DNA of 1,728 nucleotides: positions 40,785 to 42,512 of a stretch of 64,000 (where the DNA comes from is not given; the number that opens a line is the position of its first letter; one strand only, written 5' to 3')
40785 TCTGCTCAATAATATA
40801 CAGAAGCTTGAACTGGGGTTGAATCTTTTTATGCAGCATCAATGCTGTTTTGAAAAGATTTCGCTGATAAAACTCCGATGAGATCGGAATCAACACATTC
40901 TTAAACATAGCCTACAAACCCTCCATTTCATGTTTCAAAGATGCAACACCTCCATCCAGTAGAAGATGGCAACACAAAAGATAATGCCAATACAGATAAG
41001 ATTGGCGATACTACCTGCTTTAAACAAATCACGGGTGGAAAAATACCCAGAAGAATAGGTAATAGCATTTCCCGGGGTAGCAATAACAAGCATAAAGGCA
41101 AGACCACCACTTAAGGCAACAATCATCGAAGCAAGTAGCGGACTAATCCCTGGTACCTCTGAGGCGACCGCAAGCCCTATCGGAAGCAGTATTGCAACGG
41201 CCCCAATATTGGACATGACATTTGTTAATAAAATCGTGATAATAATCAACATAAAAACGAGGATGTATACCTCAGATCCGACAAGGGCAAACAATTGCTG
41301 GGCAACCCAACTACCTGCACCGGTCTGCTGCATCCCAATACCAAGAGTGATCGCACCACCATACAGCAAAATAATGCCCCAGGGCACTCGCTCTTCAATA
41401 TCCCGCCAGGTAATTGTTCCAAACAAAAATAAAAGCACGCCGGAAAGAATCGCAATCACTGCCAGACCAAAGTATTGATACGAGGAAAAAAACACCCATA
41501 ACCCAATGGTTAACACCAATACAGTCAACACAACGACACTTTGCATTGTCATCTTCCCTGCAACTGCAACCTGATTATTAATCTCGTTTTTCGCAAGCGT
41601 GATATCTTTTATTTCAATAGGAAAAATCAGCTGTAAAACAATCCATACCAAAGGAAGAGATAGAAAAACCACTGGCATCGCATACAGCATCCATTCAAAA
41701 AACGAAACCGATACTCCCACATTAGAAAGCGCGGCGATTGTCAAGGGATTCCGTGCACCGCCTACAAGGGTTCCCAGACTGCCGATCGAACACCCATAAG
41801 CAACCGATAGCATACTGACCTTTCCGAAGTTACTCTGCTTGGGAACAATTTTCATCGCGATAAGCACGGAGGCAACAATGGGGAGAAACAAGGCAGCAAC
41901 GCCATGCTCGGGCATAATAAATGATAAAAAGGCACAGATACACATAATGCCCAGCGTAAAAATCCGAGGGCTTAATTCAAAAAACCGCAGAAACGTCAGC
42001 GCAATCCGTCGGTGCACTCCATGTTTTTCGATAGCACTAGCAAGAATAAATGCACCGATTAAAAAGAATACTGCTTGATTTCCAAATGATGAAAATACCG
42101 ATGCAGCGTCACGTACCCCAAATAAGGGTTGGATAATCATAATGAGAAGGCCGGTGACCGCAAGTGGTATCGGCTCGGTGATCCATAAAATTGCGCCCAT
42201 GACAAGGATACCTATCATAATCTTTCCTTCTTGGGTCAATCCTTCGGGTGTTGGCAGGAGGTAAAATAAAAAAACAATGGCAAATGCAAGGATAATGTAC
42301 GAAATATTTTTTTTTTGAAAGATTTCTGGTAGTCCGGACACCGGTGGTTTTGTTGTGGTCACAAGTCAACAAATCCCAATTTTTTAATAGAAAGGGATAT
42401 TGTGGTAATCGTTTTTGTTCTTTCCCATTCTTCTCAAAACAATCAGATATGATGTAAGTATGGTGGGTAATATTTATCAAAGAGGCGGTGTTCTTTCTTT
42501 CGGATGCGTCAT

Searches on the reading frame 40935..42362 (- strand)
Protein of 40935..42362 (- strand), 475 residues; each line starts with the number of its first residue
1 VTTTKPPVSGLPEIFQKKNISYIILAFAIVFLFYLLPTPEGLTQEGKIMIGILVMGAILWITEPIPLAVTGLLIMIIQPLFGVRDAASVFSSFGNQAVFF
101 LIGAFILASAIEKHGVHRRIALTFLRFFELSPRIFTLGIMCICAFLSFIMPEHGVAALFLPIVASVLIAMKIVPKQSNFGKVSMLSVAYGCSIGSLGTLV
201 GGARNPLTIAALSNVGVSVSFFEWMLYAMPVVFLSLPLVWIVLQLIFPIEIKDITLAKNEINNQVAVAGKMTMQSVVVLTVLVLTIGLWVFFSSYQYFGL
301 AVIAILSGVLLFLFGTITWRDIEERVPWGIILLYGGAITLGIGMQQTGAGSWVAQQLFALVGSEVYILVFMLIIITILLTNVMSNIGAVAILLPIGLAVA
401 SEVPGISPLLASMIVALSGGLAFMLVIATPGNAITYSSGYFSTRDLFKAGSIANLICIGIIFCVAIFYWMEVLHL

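Call 57: search_protein_families(library=pfam, proteins=[window:40935-42362:-], max_evalue=0.0001)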
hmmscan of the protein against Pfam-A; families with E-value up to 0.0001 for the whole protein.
window:40935-42362:- (475 aa): 2 families
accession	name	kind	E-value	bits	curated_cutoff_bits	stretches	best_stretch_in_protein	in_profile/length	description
PF00939.25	Na_sulph_symp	-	1.1e-68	232.8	27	1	18-472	2-469/472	Sodium:sulfate symporter transmembrane region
PF03600.22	CitMHS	-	1.7e-56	192.2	31.9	2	58-386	2-304/336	Citrate transporter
